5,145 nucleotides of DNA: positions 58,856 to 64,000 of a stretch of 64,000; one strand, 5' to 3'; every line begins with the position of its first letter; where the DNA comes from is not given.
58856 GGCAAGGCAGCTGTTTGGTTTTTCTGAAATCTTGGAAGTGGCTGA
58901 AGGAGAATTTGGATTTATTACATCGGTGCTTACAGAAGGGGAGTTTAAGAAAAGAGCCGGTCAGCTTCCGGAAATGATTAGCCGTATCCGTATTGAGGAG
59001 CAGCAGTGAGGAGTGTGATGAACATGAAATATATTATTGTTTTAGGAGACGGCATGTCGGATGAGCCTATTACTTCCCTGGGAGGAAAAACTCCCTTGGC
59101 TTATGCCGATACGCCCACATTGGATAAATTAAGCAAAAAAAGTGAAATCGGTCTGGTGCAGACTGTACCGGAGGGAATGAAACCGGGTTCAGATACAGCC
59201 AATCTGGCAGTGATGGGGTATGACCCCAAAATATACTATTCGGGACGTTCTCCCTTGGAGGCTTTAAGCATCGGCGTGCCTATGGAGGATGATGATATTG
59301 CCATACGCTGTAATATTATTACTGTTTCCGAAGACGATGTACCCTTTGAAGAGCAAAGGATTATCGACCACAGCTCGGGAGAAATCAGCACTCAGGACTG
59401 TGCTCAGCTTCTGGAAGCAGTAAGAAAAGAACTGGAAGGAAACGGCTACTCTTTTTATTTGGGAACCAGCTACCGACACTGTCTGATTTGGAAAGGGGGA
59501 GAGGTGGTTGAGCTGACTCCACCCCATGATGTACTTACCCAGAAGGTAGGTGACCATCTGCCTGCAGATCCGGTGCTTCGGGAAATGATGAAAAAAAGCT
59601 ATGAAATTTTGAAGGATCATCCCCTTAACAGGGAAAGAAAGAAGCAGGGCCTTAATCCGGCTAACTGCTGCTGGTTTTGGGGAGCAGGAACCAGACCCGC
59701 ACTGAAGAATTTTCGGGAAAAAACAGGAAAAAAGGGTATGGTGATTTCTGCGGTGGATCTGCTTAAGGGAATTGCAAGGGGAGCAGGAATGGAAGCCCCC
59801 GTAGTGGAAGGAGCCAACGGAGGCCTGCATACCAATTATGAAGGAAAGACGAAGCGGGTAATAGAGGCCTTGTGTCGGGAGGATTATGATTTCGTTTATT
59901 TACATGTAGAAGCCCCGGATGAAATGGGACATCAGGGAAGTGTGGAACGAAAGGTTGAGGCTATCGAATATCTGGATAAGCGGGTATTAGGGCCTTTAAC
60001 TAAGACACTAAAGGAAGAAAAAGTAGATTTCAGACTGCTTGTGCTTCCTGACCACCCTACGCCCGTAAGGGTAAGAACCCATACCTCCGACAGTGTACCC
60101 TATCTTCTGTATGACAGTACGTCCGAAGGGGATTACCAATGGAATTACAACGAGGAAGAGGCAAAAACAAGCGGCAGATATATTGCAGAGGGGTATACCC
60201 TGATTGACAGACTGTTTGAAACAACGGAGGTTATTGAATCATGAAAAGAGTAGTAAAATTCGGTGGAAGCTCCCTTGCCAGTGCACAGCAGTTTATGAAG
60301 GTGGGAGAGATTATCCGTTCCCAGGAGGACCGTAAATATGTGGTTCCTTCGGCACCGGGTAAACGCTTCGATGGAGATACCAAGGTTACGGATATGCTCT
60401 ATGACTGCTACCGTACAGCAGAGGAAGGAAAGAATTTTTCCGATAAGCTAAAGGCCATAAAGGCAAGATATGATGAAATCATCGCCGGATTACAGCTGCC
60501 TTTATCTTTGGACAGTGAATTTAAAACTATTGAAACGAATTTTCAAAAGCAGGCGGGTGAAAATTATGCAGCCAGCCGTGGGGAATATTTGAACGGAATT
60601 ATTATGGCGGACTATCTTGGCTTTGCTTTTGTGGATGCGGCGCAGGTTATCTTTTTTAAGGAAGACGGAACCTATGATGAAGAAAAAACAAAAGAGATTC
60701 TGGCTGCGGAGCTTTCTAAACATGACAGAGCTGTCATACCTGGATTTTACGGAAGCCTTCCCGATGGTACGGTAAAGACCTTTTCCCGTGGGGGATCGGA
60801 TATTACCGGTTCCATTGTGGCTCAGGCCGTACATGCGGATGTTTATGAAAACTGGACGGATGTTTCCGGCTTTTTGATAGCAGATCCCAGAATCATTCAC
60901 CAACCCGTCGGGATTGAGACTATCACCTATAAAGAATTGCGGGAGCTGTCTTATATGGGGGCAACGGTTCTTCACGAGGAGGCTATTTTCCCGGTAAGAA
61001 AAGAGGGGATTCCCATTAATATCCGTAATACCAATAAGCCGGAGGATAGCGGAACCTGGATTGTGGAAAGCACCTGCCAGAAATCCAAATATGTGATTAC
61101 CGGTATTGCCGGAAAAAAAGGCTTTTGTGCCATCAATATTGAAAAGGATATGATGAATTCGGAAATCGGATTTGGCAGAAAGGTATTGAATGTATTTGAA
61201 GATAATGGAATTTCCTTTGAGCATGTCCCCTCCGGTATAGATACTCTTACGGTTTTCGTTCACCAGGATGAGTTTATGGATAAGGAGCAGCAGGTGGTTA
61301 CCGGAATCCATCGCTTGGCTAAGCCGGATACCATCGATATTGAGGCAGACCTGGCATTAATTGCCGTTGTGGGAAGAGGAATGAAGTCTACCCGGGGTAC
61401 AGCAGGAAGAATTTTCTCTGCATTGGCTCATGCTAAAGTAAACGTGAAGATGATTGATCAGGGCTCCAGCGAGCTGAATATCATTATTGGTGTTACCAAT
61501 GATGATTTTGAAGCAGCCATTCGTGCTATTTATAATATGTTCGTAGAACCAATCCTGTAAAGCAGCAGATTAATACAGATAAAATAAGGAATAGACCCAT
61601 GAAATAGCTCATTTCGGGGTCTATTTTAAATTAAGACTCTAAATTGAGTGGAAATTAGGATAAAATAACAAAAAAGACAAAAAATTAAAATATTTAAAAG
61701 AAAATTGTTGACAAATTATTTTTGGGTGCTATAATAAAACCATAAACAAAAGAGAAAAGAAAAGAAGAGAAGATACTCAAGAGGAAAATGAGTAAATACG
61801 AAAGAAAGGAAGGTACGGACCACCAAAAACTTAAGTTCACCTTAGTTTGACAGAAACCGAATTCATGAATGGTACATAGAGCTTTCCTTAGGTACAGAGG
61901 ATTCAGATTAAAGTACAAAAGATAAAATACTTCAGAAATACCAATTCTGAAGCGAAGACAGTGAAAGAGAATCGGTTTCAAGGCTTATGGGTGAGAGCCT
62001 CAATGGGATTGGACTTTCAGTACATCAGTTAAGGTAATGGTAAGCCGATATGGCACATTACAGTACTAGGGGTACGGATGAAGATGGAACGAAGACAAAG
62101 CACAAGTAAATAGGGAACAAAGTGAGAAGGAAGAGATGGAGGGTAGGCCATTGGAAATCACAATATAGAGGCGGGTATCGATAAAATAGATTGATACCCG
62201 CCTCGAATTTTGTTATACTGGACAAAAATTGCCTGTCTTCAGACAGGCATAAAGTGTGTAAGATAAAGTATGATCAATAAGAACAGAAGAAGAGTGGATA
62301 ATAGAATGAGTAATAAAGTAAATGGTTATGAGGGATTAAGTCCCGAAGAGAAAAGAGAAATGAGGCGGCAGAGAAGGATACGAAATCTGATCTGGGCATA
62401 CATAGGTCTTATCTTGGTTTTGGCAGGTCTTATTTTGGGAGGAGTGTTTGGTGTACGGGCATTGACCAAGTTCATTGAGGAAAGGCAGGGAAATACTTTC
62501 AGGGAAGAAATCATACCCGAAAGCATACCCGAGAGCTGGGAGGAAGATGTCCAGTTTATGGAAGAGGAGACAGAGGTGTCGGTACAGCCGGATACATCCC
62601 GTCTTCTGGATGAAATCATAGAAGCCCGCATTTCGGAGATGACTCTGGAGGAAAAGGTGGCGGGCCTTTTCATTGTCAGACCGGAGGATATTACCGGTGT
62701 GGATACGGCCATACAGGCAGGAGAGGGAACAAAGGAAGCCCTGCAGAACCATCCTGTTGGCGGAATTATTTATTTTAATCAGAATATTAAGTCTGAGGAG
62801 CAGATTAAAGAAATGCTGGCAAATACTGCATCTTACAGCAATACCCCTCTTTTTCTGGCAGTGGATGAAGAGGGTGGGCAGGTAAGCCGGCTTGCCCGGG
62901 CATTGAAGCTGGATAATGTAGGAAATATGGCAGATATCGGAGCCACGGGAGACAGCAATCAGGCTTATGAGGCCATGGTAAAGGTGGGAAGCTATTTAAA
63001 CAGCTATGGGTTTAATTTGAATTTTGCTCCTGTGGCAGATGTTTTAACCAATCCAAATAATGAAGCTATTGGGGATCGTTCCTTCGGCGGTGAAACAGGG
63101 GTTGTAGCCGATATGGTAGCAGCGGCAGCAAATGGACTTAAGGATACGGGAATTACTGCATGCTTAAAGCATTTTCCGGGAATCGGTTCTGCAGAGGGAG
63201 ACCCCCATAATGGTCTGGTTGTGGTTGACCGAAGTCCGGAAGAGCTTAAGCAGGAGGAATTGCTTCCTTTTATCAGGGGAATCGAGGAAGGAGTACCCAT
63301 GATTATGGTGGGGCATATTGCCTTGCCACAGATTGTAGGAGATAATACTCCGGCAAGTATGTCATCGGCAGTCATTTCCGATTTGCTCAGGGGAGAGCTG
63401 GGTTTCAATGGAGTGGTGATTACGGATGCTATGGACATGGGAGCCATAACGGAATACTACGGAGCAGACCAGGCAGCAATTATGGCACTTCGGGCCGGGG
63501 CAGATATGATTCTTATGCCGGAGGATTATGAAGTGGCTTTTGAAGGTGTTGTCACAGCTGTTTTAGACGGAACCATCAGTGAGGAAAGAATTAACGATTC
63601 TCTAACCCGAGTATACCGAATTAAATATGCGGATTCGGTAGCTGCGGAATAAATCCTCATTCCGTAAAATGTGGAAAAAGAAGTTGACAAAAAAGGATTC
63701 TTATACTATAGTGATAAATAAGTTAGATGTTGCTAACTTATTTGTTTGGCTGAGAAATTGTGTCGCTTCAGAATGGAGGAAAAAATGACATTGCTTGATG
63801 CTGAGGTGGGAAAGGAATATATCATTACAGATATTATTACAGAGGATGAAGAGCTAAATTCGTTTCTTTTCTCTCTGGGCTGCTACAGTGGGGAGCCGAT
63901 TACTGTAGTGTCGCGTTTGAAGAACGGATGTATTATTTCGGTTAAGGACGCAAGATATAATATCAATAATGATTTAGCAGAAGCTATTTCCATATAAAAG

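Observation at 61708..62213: Orphan ~470-nt purine-rich RNA with a consensus promoter and its own terminator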

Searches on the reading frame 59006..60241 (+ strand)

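Call 35: search_protein_families(library=pfam, proteins=[window:59006-60241:+])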
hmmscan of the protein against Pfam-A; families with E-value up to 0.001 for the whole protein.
window:59006-60241:+ (412 aa): 3 families
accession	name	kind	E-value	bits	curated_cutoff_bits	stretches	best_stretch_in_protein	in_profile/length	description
PF10143.14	PhosphMutase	-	2.5e-59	200.4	21.5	1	44-208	2-170/170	2,3-bisphosphoglycerate-independent phosphoglycerate mutase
PF01676.23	Metalloenzyme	-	4.9e-43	147.9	24.3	1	7-375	1-227/252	Metalloenzyme superfamily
PF01663.27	Phosphodiest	-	0.00038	20.6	23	1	200-350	86-219/342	Type I phosphodiesterase / nucleotide pyrophosphatase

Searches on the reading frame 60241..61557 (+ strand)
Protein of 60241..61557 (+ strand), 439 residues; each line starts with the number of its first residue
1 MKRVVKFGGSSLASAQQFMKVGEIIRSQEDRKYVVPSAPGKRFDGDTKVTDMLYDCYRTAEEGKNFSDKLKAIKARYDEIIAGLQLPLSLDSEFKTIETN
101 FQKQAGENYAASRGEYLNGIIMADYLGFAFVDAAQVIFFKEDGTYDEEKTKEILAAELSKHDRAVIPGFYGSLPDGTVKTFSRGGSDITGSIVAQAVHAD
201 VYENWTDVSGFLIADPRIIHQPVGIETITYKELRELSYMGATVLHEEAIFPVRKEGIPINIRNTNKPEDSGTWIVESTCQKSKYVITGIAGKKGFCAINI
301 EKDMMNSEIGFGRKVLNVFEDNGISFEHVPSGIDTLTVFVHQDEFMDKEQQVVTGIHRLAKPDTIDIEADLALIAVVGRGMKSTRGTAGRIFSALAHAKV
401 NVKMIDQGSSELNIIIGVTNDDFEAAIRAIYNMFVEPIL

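Call 10: find_related_loci(query=window:60241-61557:+, collection=genome_contigs, flank=4000)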
Query window:60241-61557:+ (439 aa) in genome_contigs; peptide patterns used: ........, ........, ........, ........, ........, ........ (x = any residue, [..] = any of these).
599 stretches matched a pattern (row limit reached: there are more); 574 encode a relative of the query (tblastn E <= 1e-3); the best 80 are kept; 80 distinct loci.
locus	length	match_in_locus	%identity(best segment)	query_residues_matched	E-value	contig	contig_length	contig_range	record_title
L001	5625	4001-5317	94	1-439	0e+0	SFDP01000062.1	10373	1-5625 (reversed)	MAG: Lachnospiraceae bacterium isolate W0P25.020 Contig2624, whole genome shotgun sequence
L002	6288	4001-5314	94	1-438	0e+0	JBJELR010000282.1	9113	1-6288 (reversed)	MAG: Lachnospiraceae bacterium isolate PUUB16_bin.040 NODE_5044_length_9113_cov_5.366527, whole genome shotgun sequence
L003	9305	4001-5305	90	1-435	0e+0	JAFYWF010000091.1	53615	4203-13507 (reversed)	MAG: Lachnospiraceae bacterium isolate RGIG7478 Water_buffalos_Colon-3__c254938, whole genome shotgun sequence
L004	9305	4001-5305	89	1-435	0e+0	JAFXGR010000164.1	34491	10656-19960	MAG: Lachnospiraceae bacterium isolate RGIG6399 Sheep_Rectum-5__c748365, whole genome shotgun sequence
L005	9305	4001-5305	85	1-435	0e+0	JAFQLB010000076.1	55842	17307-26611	MAG: Lachnospiraceae bacterium isolate RGIG1917 Goat_Cecum.Co__c1703823, whole genome shotgun sequence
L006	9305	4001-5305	80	1-435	0e+0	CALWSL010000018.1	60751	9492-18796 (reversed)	MAG: uncultured Acetatifactor sp. isolate BRZ_DR__bin5 genome assembly, contig: BRZ_DR__NODE_539_length_60751_cov_7.7187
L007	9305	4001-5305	80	1-435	0e+0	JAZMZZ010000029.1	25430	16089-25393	MAG: Lachnospiraceae bacterium isolate T1900044748_TS20190414.MAGScoT_cleanbin_000123 SGB_2149_k141_248318, whole genome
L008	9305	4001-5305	80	1-435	0e+0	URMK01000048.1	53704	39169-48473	uncultured Lachnospiraceae bacterium isolate UMGS1134 genome assembly, contig: NODE_185_length_53704_cov_14.496859, whol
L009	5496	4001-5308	81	1-436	0e+0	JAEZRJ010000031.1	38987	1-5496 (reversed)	MAG: Bacillota bacterium isolate OH_PBB_132 k127_1869257, whole genome shotgun sequence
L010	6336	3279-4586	80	1-436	0e+0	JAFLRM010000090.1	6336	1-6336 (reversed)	MAG: Acetatifactor sp. isolate HAN001 Seq90, whole genome shotgun sequence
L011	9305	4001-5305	80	1-435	0e+0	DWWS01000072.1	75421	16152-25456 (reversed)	MAG TPA_asm: Candidatus Eisenbergiella merdavium isolate USAMLcec2-132 USAMLcec2__C166225_L75421_SAMN06368938, whole gen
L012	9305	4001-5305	80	1-435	0e+0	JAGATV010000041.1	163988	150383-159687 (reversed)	MAG: Lachnospiraceae bacterium isolate RGIG8768 Water_deer_Colon.Co__c986880, whole genome shotgun sequence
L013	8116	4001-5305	79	1-435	0e+0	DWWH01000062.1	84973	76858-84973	MAG TPA_asm: Candidatus Eisenbergiella intestinipullorum isolate CHK177-9469 CHK177__C152504_L84973_SAMEA5754821, whole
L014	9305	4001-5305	80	1-435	0e+0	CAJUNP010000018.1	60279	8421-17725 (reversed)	MAG TPA_asm: uncultured Lachnospiraceae bacterium isolate MGBC143606 genome assembly, contig: MGBC143606.18, whole genom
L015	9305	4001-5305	80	1-435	0e+0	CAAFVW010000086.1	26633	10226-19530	MAG TPA_asm: Lachnospiraceae bacterium, isolate HGM12147, WGS project CAAFVW010000000 data, contig: SRS475567_80_k119_68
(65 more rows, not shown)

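Call 35: search_protein_families(library=pfam, proteins=[window:60241-61557:+])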
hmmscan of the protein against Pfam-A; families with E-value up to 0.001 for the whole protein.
window:60241-61557:+ (439 aa): 4 families
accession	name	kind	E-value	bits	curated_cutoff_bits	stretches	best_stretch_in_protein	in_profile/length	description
PF00696.33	AA_kinase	-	2.4e-30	106.4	24.9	1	1-263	1-234/234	Amino acid kinase family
PF22468.2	ACT_9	-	7.3e-25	87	27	1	374-434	1-61/61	ACT domain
PF01842.31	ACT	-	1.7e-07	31.3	27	1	381-430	7-61/66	ACT domain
PF13840.12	ACT_7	-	1.3e-06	28.6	27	1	367-430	2-63/65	ACT domain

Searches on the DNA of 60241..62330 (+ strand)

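Call 4: search_rna_families(source=window, start=61540, end=62330, threshold=evalue, max_evalue=10, show_alignments=3)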
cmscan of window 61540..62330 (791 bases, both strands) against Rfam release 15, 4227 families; matches with E-value up to 10: 1.
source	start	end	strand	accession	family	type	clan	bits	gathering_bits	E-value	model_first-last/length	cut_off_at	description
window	62150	62280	-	RF00431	SNORA55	Gene; snRNA; snoRNA; HACA-box;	-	21.3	45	0.051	1-135/135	no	Small nucleolar RNA SNORA55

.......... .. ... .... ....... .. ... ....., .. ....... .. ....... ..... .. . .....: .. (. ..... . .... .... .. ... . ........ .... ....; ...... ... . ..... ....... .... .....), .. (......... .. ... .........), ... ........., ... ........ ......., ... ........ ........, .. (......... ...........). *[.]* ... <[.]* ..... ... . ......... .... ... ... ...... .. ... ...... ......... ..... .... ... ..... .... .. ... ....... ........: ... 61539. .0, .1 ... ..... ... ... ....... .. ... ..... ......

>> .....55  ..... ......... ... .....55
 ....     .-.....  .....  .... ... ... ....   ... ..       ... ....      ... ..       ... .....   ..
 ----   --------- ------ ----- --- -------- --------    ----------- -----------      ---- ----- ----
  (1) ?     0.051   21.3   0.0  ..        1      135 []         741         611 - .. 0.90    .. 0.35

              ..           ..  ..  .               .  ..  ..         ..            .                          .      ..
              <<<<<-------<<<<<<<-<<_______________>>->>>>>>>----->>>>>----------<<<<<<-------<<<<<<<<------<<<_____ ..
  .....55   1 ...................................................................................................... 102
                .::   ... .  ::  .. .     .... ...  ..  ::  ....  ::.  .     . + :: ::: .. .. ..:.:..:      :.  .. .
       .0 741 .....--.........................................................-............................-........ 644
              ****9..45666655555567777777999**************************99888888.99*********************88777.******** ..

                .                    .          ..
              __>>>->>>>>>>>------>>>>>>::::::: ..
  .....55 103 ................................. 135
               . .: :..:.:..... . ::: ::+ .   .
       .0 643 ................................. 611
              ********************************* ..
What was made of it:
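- On Any Rfam 15 family (RNase P, tmRNA, 6S, SRP, T-box, riboswitches, OLE, ROOL, GOLLD, raiA, HEARO and the rest): No + strand hit in 61540-62330 even at E <= 10 (call 4).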

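Call 59: search_rna_families(source=L042, start=5500, end=6000, threshold=evalue, max_evalue=10)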
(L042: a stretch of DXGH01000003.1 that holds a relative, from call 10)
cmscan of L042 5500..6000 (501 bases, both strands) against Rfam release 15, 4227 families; matches with E-value up to 10: 1.
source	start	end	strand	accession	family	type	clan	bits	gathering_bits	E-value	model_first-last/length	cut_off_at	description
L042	5651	5694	+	RF00032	Histone3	Cis-reg;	-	12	34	6.4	1-46/46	no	Histone 3' UTR stem-loop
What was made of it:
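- On Any Rfam 15 family (RNase P, tmRNA, 6S, SRP, T-box, riboswitches, OLE, ROOL, GOLLD, raiA, HEARO and the rest): The consensus-like member L042 also gives nothing (call 59).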

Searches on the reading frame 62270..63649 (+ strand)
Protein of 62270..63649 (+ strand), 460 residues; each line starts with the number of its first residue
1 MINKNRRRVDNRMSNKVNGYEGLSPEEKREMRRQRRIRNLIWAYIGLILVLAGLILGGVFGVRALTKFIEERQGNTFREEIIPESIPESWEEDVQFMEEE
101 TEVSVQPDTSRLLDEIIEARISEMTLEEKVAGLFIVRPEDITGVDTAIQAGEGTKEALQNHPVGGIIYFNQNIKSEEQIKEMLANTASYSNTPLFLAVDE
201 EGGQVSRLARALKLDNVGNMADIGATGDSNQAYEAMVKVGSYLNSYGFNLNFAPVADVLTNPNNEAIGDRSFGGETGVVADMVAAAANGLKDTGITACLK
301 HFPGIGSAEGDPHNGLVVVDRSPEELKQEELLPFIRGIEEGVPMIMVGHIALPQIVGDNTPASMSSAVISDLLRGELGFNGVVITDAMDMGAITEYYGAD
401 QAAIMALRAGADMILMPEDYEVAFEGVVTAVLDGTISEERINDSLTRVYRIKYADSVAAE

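Call 35: search_protein_families(library=pfam, proteins=[window:62270-63649:+])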
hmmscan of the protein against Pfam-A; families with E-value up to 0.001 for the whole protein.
window:62270-63649:+ (460 aa): 1 family
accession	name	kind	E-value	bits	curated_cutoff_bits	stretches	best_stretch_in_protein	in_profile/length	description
PF00933.27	Glyco_hydro_3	-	5.1e-74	250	27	1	125-450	1-315/316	Glycosyl hydrolase family 3 N terminal domain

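Call 36: search_protein_families(library=ncbifam, proteins=[window:62270-63649:+])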
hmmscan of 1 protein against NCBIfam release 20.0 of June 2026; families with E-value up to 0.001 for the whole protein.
window:62270-63649:+ (460 aa): 8 families
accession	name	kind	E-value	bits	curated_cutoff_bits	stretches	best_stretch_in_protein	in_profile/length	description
NF003740.0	PRK05337.1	equivalog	1.8e-56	191.7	207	1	153-444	17-307/340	beta-N-acetylhexosaminidase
NF011678.0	PRK15098.1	equivalog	2e-22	79.4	666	1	103-454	24-355/765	beta-glucosidase BglX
NF052331.1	Bet13-16Glucosase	equivalog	1.4e-19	69.8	1330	1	115-453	14-331/750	exo-beta-d-1,3/1,6-glucosidase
NF052329.1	XyloArabinsidase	equivalog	4.9e-19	67.9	1050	1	223-452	117-341/750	beta-xylosidase/alpha-l-arabinosidase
NF041579.1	betaxyl_Flavo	equivalog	2.9e-12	45.6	1350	1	251-453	119-331/716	beta-xylosidase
NF041776.1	xylosidase_Xyl3A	equivalog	1.8e-09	36.1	1250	1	295-452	164-318/846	xylan 1,4-beta-xylosidase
NF052330.1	BetGlucosiCelf0468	equivalog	4.7e-08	31.7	1300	1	277-451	116-276/817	beta-d-glucosidase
NF041610.1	alph_arabinopyran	equivalog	7e-06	24.5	1300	1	277-443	119-266/738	exo-alpha-(1->6)-L-arabinopyranosidase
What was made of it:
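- On Type III toxin-antitoxin antitoxin RNA (ToxI-like): The downstream gene is a GH3 beta-N-acetylhexosaminidase-like protein (calls 35, 36).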

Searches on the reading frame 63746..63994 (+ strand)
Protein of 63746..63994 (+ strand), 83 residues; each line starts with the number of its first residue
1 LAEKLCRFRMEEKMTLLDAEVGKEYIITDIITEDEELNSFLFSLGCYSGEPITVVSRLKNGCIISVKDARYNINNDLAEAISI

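Call 35: search_protein_families(library=pfam, proteins=[window:63746-63994:+])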
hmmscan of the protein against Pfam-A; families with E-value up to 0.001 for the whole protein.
window:63746-63994:+ (83 aa): 1 family
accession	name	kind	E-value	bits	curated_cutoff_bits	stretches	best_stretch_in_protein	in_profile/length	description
PF04023.20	FeoA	-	4.9e-12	46.2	23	1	14-83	1-72/74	FeoA domain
